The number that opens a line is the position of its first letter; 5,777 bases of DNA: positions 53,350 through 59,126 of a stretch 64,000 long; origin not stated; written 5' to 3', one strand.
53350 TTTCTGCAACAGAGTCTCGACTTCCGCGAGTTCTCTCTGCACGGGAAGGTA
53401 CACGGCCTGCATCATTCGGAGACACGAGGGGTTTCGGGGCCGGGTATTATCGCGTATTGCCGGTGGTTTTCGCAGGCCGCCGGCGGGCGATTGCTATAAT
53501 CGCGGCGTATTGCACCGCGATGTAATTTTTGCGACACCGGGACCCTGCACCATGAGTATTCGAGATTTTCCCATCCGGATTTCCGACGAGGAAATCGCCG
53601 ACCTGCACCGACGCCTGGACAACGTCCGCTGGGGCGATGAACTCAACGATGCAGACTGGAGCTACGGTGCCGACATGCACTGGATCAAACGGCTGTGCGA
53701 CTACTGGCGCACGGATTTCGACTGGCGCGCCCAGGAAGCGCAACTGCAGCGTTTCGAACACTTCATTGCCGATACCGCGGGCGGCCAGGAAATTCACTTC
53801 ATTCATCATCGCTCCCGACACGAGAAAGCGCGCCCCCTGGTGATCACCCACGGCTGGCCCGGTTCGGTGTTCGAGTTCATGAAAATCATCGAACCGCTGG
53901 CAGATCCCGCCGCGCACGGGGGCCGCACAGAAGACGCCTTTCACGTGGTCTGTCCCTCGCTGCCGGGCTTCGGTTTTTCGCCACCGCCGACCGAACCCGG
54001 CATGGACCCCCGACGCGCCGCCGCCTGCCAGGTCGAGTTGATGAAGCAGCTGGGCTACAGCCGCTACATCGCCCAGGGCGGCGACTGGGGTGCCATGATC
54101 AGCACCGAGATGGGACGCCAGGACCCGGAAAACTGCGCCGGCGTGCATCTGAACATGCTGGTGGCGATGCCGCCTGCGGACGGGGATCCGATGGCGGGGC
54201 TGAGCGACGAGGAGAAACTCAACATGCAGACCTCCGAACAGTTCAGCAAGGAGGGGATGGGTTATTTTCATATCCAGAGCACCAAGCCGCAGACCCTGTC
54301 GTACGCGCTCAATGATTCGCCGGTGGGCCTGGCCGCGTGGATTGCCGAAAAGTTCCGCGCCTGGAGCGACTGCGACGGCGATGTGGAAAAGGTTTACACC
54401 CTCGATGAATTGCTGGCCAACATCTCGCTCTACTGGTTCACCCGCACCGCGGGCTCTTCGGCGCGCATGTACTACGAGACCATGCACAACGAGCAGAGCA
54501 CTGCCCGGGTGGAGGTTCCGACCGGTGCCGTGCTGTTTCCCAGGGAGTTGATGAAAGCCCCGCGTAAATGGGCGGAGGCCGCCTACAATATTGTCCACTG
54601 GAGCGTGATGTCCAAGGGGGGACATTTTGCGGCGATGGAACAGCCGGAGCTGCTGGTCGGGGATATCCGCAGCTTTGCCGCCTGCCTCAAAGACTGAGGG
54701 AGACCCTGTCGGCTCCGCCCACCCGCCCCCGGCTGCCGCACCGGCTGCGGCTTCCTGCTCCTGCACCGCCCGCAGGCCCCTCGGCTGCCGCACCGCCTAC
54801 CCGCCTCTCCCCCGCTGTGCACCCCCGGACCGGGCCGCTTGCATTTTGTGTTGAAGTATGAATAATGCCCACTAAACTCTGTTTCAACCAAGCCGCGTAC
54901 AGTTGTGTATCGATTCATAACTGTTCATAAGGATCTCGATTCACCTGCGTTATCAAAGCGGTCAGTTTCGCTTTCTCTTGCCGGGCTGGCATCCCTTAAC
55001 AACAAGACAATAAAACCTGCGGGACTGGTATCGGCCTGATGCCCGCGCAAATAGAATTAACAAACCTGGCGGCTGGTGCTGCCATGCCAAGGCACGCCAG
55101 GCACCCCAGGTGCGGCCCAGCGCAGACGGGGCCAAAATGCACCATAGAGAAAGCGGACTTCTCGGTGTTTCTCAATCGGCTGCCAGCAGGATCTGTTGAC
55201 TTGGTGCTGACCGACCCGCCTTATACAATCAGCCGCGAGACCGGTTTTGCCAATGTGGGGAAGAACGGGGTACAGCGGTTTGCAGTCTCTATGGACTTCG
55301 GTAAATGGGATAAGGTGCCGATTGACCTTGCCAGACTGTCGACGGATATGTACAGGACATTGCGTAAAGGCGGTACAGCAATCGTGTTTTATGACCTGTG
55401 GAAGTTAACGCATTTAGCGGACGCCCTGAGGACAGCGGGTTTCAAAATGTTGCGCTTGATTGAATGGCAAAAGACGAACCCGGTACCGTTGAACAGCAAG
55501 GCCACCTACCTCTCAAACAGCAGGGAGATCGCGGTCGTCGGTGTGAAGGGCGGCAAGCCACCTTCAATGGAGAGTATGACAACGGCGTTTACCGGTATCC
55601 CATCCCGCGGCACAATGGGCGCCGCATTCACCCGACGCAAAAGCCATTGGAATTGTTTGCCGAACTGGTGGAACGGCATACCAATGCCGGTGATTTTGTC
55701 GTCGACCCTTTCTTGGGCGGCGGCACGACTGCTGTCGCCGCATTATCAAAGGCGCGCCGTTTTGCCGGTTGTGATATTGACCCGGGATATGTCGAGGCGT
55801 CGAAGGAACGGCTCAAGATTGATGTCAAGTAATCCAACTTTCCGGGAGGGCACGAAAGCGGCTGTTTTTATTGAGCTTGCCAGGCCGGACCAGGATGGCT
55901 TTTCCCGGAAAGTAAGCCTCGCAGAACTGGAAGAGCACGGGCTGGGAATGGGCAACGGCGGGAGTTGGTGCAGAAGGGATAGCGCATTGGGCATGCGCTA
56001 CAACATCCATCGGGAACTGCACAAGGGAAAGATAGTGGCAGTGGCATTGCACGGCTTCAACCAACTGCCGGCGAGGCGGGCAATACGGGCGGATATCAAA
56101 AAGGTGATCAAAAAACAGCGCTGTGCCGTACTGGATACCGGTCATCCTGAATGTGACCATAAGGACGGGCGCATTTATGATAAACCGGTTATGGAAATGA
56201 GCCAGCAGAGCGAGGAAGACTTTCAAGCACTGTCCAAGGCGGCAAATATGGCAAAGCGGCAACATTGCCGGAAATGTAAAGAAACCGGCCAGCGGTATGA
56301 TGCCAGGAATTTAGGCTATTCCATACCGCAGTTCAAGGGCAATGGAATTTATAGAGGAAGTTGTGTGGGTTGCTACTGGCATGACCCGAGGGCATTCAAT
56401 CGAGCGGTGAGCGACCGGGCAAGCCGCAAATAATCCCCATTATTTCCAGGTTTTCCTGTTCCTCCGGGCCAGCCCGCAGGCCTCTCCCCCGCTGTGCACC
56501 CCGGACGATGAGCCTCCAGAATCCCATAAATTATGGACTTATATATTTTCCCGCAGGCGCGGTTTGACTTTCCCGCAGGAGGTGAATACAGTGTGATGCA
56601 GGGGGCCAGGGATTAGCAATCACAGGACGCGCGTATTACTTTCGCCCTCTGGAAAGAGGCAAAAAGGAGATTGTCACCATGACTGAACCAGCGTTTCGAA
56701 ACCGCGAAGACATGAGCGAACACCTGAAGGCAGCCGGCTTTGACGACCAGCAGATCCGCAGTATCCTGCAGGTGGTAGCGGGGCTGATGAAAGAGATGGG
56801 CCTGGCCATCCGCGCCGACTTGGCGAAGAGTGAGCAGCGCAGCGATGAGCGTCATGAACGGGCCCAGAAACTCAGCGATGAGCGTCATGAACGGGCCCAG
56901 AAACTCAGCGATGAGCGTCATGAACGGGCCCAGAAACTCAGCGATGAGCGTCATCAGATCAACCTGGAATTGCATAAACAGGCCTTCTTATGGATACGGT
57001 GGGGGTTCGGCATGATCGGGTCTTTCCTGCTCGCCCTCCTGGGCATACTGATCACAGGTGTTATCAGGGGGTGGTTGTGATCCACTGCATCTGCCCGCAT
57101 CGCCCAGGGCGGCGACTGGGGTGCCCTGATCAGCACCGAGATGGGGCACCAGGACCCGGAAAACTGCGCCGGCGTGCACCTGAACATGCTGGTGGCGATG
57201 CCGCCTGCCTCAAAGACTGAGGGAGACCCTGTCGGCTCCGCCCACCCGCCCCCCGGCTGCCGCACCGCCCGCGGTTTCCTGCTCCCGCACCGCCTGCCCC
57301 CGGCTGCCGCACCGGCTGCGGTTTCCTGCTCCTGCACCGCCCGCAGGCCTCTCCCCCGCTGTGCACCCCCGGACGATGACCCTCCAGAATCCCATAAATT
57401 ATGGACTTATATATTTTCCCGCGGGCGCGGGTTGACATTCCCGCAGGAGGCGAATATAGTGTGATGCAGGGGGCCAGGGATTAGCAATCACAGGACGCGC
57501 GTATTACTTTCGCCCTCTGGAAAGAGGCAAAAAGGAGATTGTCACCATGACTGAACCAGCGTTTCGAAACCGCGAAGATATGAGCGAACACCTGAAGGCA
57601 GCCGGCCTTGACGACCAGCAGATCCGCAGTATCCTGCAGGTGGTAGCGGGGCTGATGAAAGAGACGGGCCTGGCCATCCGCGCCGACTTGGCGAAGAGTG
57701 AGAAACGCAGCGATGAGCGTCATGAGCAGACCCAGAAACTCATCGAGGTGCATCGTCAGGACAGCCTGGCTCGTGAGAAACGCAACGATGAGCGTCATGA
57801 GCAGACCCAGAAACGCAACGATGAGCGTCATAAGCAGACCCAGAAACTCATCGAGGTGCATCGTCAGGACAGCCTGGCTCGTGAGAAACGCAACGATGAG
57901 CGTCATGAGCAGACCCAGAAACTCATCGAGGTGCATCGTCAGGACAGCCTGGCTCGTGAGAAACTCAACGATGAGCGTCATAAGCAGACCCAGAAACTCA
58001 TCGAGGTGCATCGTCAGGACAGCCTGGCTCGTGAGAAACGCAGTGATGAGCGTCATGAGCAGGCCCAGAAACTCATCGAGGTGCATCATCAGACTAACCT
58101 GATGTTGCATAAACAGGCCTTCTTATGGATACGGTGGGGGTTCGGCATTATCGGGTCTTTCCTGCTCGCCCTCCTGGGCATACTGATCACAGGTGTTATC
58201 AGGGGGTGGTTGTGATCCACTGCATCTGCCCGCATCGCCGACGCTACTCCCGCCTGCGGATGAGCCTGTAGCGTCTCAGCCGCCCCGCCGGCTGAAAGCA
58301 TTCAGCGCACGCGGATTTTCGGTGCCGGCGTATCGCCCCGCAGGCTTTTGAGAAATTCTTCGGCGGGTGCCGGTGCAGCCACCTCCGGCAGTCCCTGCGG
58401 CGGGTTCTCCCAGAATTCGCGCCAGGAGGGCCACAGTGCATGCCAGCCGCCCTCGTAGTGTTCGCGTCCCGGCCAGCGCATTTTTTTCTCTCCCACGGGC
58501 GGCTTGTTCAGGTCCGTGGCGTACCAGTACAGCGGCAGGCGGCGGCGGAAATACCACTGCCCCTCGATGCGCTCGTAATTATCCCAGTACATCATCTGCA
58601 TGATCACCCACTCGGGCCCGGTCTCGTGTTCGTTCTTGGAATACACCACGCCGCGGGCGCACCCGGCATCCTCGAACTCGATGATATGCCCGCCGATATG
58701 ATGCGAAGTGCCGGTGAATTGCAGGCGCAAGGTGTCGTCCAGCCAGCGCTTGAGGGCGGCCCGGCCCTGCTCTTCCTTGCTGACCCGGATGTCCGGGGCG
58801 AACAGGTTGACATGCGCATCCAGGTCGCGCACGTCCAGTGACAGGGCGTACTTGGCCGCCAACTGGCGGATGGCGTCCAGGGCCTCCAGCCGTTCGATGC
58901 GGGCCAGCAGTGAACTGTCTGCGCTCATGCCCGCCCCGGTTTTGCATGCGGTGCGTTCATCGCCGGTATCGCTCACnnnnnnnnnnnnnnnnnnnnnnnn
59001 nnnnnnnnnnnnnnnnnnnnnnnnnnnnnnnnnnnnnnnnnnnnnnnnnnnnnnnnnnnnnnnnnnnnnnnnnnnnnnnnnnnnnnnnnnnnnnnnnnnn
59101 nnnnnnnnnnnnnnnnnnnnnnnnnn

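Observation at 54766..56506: Restriction-modification cassette inserted with a 34-bp target duplication; the empty site is preserved in the neighbouring paralogous unit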

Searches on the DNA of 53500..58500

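Call 69: search_rna_families(source=window, start=53500, end=58500, threshold=evalue, max_evalue=1)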
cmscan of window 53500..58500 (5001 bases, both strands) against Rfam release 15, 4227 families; matches with E-value up to 1: 0.
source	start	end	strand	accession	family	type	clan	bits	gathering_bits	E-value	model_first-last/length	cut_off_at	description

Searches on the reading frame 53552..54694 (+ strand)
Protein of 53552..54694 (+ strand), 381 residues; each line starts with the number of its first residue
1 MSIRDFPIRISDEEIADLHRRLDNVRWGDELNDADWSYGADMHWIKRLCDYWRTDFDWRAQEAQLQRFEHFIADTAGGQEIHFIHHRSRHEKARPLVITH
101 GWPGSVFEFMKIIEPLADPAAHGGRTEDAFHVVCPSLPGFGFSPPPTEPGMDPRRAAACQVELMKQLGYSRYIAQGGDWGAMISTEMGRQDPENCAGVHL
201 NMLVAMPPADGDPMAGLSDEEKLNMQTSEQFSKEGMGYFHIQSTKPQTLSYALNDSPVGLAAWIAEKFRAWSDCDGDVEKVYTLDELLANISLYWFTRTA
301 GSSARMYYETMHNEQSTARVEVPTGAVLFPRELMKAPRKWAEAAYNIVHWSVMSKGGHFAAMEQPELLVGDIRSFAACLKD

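Call 20: find_related_loci(query=window:53552-54694:+, collection=genome_contigs, flank=10000)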
Query seq(381 aa) (381 aa) in genome_contigs; peptide patterns used: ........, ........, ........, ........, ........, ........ (x = any residue, [..] = any of these).
18 stretches matched a pattern; 2 encode a relative of the query (tblastn E <= 1e-3); 2 distinct loci.
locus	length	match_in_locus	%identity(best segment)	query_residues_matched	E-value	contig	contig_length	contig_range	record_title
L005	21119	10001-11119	52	2-372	2e-125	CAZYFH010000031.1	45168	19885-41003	MAG TPA_asm: uncultured Vicinamibacteraceae bacterium isolate SRP092902_co1_105 genome assembly, contig: NODE_815_length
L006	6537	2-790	56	122-380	2e-91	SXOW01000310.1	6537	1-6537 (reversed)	MAG: Acidobacteria bacterium isolate F1-120-MAGs236 F1-120__c520029, whole genome shotgun sequence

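Call 25: find_homologous_proteins(query=window:53552-54694:+, max_evalue=1e-100)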
Query seq(381 aa) (381 aa): 5256 proteins with E <= 1e-100 among 8000 candidates; the best 120 are listed.
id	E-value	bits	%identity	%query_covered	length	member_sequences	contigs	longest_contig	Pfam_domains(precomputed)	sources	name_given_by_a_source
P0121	2.7e-265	898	99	100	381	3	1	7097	PF12697.14,PF00561.27,PF06441.19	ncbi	-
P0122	4.3e-189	647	71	99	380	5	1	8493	PF00561.27,PF06441.19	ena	-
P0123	7.3e-187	639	69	99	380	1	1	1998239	PF00561.27,PF06441.19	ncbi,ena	-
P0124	2.8e-186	637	69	99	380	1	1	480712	PF00561.27,PF06441.19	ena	-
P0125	4.4e-183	627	70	99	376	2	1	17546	PF00561.27,PF06441.19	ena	-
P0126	6.1e-180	617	66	99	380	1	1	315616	PF12697.14,PF00561.27,PF06441.19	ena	-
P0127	1.1e-174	599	65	99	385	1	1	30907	PF00561.27,PF06441.19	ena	-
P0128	7.5e-168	577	63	98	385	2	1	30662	PF00561.27,PF06441.19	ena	-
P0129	3.0e-166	571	63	98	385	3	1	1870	PF00561.27,PF06441.19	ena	-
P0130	1.2e-164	566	62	99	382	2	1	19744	PF00561.27,PF06441.19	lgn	-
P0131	1.8e-164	566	63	99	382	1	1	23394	PF00561.27,PF06441.19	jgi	jgi:pimeloyl-ACP methyl ester carboxylesterase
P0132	7.0e-164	564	64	99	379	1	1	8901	PF00561.27,PF06441.19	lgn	-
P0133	7.7e-161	554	63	99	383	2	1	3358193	PF00561.27,PF06441.19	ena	-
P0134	4.0e-160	551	62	98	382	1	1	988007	PF00561.27,PF06441.19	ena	-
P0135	5.9e-156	538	61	98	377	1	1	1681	PF00561.27,PF06441.19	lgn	-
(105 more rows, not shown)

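Call 26: find_encoding_contigs(protein=P0121, flank=10000, max_places=10)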
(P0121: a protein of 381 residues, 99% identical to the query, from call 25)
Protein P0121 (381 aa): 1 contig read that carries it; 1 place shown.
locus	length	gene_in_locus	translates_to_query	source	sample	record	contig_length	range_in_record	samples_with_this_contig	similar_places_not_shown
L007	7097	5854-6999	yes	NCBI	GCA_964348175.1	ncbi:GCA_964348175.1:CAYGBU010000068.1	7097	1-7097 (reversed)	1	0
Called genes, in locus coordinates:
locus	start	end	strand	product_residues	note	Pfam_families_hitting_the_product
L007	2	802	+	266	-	?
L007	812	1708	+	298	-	PF00483:NTP_transferase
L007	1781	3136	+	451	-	PF02878:PGM_PMM_I, PF02879:PGM_PMM_II, PF02880:PGM_PMM_III, PF00408:PGM_PMM_IV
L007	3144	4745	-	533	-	PF00342:PGI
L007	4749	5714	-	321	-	PF00348:polyprenyl_synt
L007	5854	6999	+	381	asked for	PF06441:EHN, PF00561:Abhydrolase_1, PF12697:Abhydrolase_6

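Call 27: find_encoding_contigs(protein=P0123, flank=8000, max_places=4)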
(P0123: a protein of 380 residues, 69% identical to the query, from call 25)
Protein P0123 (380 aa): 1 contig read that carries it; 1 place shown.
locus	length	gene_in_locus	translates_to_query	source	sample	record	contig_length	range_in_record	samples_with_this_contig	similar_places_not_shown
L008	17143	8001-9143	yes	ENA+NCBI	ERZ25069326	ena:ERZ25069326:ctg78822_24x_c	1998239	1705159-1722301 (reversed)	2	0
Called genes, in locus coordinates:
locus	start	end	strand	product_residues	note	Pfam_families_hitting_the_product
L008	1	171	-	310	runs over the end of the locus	PF00565:SNase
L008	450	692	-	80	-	PF01197:Ribosomal_L31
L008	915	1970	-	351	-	-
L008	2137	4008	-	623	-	PF07715:Plug, PF00593:TonB_dep_Rec_b-barrel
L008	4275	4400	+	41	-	-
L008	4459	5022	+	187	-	-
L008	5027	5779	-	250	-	PF00378:ECH_1, PF16113:ECH_2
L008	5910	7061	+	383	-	PF00296:Bac_luciferase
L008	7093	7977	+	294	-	PF00106:adh_short, PF08659:KR, PF13561:adh_short_C2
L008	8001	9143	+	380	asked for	PF06441:EHN, PF00561:Abhydrolase_1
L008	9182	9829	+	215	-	PF09997:DUF2238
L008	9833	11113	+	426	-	PF19745:FUT8_N_cat (faint)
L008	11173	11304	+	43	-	-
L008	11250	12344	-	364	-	PF00724:Oxidored_FMN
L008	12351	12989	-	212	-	PF13577:SnoaL_4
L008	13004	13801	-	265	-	PF00106:adh_short, PF08659:KR, PF13561:adh_short_C2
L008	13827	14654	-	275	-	PF00106:adh_short, PF02737:3HCDH_N (weak), PF08659:KR (faint), PF13561:adh_short_C2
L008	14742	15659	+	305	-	PF00135:COesterase, PF20434:BD-FAE, PF07859:Abhydrolase_3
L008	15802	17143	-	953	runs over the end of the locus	PF00005:ABC_tran (faint), PF02463:SMC_N (faint), PF13191:AAA_16 (faint), PF13555:AAA_29 (faint), PF20703:nSTAND1 (faint), PF17760:UvrA_inter, PF17755:UvrA_DNA-bind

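Call 28: list_cluster_members(proteins=[P0121, P0001, P0004, P0123, P0002, P0003, P0005])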
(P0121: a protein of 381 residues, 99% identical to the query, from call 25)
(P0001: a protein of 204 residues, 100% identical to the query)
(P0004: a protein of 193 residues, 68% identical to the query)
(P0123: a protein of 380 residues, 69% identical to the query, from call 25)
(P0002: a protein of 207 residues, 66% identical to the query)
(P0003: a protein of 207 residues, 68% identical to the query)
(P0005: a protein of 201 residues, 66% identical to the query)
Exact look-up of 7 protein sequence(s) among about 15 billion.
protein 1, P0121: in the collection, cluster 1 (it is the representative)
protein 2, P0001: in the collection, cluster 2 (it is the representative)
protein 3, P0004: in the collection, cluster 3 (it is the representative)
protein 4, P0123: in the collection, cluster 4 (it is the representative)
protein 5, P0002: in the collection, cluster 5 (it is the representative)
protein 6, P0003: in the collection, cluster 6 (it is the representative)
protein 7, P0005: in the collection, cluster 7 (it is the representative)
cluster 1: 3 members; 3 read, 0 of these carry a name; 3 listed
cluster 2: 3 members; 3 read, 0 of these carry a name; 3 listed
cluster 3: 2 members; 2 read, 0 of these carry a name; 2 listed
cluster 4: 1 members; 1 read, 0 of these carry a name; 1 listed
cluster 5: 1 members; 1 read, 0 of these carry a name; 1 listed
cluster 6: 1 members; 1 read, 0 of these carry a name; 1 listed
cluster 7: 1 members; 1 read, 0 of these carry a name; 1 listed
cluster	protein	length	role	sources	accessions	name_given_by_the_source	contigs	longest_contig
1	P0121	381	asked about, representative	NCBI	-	-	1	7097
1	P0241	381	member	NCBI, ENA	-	-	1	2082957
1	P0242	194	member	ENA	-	-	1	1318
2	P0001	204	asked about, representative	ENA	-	-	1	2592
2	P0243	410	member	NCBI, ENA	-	-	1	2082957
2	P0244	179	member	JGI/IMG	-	-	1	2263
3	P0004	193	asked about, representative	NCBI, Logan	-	-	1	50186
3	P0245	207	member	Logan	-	-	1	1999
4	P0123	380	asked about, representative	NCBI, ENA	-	-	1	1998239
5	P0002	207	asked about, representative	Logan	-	-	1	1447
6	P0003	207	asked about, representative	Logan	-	-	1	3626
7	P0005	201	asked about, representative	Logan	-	-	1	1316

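Call 30: find_encoding_contigs(protein=P0244, flank=10000, max_places=10)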
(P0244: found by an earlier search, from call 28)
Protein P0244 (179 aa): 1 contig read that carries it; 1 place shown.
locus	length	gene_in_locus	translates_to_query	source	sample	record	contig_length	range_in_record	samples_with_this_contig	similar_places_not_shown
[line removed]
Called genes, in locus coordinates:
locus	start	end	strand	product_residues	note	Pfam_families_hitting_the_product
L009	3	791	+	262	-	?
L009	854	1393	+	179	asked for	PF05315:ICEA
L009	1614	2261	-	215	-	?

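Call 31: find_encoding_contigs(protein=P0242, flank=10000, max_places=10)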
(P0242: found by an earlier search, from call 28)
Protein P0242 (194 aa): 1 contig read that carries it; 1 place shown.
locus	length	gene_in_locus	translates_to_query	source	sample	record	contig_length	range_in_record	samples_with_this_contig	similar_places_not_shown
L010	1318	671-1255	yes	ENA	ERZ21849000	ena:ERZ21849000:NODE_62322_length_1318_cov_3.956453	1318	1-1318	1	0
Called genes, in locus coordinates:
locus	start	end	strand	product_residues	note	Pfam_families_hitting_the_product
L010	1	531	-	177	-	?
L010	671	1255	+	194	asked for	PF06441:EHN, PF00561:Abhydrolase_1, PF12697:Abhydrolase_6 (weak)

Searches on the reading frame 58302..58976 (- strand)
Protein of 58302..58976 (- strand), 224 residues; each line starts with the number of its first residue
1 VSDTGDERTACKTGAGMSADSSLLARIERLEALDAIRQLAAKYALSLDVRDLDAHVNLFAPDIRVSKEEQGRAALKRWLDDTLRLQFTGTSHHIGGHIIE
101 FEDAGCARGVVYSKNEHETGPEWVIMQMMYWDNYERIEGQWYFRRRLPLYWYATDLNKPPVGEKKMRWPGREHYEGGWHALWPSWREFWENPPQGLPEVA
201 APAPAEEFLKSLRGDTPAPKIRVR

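Call 24: search_protein_families(library=pfam, proteins=[window:58302-58976:-], max_evalue=0.001)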
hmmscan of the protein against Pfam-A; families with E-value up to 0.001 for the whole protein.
window:58302-58976:- (224 aa): 2 families
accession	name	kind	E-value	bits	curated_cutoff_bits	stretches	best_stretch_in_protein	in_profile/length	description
PF13577.12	SnoaL_4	-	2.4e-18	66.8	24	1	28-146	1-125/126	SnoaL-like domain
PF12680.13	SnoaL_2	-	0.00047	21.1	27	0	46-125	7-86/102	SnoaL-like domain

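Call 47: list_cluster_members(proteins=[window:58305-58928:-, window:58305-58976:-, window:56679-57077:+, window:57547-58212:+, window:14854-15207:-, L009:3-788:+, L001:1147-1776:+])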
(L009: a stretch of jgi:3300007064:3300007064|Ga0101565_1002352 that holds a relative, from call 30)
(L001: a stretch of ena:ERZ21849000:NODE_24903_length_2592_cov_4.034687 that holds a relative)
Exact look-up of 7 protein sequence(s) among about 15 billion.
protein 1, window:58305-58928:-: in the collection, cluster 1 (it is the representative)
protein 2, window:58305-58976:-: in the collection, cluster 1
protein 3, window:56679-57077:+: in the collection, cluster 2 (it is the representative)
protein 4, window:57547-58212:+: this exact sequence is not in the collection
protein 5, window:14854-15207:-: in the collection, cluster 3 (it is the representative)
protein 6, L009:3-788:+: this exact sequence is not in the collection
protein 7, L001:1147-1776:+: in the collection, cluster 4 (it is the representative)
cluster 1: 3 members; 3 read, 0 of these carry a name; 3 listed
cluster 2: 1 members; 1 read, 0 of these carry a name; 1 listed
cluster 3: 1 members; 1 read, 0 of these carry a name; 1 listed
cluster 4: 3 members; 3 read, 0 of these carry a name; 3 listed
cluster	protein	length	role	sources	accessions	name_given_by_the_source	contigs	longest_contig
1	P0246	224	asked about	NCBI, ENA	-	-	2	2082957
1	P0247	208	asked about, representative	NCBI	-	-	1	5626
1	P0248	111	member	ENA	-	-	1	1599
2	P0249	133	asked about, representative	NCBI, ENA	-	-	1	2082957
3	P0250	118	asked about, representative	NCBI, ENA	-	-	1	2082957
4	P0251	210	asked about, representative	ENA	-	-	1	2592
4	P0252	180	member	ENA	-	-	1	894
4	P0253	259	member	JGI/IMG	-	-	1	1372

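Call 48: find_encoding_contigs(protein=P0253, flank=10000, max_places=10)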
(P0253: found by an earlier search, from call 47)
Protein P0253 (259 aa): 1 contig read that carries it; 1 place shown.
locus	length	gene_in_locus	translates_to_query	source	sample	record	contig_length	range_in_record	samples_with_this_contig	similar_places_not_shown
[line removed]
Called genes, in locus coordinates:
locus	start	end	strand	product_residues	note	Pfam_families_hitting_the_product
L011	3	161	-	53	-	?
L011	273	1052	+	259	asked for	PF02086:MethyltransfD12 (faint), PF01555:N6_N4_Mtase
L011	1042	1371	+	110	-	?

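Call 49: find_encoding_contigs(protein=P0247, flank=10000, max_places=10)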
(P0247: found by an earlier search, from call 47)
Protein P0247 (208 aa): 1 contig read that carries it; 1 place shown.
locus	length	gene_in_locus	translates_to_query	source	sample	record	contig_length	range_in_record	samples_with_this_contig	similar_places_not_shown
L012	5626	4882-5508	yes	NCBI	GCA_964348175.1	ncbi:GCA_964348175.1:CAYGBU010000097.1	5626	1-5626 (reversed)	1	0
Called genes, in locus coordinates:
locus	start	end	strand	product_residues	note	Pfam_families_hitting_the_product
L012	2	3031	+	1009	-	?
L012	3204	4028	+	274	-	PF00106:adh_short, PF13561:adh_short_C2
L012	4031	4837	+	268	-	PF00106:adh_short, PF08659:KR, PF13561:adh_short_C2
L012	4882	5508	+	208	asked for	PF13577:SnoaL_4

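Call 52: find_encoding_contigs(protein=P0252, flank=10000, max_places=10)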
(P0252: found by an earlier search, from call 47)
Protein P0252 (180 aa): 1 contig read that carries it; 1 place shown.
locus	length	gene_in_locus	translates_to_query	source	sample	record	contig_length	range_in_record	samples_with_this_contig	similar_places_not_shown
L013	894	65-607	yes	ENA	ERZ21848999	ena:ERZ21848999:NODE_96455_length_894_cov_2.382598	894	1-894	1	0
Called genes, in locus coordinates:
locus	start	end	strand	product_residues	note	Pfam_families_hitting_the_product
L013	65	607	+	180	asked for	PF01555:N6_N4_Mtase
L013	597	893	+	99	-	?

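Call 53: find_encoding_contigs(protein=P0248, flank=10000, max_places=10)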
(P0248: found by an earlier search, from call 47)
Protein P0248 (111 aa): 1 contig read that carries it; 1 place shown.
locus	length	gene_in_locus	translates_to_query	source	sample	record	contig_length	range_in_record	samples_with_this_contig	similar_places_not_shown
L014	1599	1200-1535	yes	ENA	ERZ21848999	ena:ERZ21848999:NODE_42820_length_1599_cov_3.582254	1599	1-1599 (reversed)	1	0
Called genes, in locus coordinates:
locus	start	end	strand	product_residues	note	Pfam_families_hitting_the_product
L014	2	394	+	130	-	?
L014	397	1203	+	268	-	PF00106:adh_short, PF08659:KR, PF13561:adh_short_C2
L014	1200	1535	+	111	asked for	PF13577:SnoaL_4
